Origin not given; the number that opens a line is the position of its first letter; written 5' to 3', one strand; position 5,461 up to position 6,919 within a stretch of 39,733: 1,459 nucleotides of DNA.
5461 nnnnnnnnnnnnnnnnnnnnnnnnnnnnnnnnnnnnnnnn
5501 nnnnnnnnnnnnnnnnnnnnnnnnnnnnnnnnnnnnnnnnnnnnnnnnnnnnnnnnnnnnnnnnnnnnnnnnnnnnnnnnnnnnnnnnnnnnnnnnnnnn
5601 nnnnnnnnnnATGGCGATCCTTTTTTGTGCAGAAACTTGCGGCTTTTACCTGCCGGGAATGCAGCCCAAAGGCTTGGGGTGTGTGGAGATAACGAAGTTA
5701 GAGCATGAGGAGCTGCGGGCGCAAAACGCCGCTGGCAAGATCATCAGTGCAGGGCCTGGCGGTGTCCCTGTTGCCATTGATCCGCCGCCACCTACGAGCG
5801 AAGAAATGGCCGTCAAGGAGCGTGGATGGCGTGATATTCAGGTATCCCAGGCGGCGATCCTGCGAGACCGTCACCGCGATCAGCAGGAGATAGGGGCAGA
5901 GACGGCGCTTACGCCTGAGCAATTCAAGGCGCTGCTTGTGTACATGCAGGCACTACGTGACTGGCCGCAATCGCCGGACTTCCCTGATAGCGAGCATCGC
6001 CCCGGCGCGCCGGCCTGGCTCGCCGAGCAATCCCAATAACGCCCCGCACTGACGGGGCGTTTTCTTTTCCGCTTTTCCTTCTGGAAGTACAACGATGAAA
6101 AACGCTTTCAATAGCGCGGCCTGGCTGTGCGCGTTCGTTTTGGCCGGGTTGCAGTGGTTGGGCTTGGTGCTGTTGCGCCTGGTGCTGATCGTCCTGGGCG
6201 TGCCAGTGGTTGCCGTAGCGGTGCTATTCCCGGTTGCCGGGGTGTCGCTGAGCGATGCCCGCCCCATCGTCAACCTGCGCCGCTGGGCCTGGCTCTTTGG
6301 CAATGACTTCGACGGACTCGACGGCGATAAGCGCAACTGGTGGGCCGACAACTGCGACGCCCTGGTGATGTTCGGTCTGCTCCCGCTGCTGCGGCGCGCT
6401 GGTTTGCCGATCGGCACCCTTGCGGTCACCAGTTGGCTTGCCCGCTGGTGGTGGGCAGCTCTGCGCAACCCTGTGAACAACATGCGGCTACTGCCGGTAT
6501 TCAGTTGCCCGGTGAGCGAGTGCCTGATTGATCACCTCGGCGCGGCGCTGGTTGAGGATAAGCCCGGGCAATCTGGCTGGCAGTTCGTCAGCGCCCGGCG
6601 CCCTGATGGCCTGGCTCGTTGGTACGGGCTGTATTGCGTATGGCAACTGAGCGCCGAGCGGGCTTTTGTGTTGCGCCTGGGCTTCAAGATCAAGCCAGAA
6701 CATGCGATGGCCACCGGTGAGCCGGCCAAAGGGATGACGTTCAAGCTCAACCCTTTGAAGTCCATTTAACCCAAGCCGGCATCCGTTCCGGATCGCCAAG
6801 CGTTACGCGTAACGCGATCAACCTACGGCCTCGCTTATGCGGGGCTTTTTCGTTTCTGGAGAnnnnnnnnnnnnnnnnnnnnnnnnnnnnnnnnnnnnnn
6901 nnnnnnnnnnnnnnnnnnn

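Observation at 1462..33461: Thirteen copies of the palindrome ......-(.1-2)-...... scattered around the genome, independent of reading frame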

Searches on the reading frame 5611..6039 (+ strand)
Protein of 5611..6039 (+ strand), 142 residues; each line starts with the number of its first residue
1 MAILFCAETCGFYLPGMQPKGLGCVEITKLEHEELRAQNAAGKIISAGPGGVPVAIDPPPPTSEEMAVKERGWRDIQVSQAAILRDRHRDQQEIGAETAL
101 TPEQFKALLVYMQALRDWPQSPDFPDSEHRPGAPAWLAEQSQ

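Call 103: search_protein_families(library=phrogs, proteins=[window:5611-6039:+], max_evalue=0.001)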
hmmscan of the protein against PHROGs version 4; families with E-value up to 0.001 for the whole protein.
window:5611-6039:+ (142 aa): 6 families
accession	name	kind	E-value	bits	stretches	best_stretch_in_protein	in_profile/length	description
phrog_188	-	tail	2.7e-36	126.3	1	1-141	44-188/207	tail fiber assembly protein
phrog_5844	-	unknown function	1.9e-23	84.3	1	24-139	83-198/199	-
phrog_8716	-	tail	3.7e-20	73.7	1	54-141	61-151/152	tail fiber protein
phrog_4628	-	tail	2.3e-11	45.1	1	52-136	53-126/126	tail fiber assembly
phrog_37968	-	unknown function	4.1e-06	28.3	1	58-128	38-96/101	-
phrog_5400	-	unknown function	3e-05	25.1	1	3-71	2-69/145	-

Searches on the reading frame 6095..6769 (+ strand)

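Call 103: search_protein_families(library=phrogs, proteins=[window:6095-6769:+], max_evalue=0.001)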
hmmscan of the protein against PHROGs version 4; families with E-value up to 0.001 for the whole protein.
window:6095-6769:+ (224 aa): 1 family
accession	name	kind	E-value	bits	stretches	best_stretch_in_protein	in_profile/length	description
phrog_2143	-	unknown function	1.3e-23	84.9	1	16-223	4-183/186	-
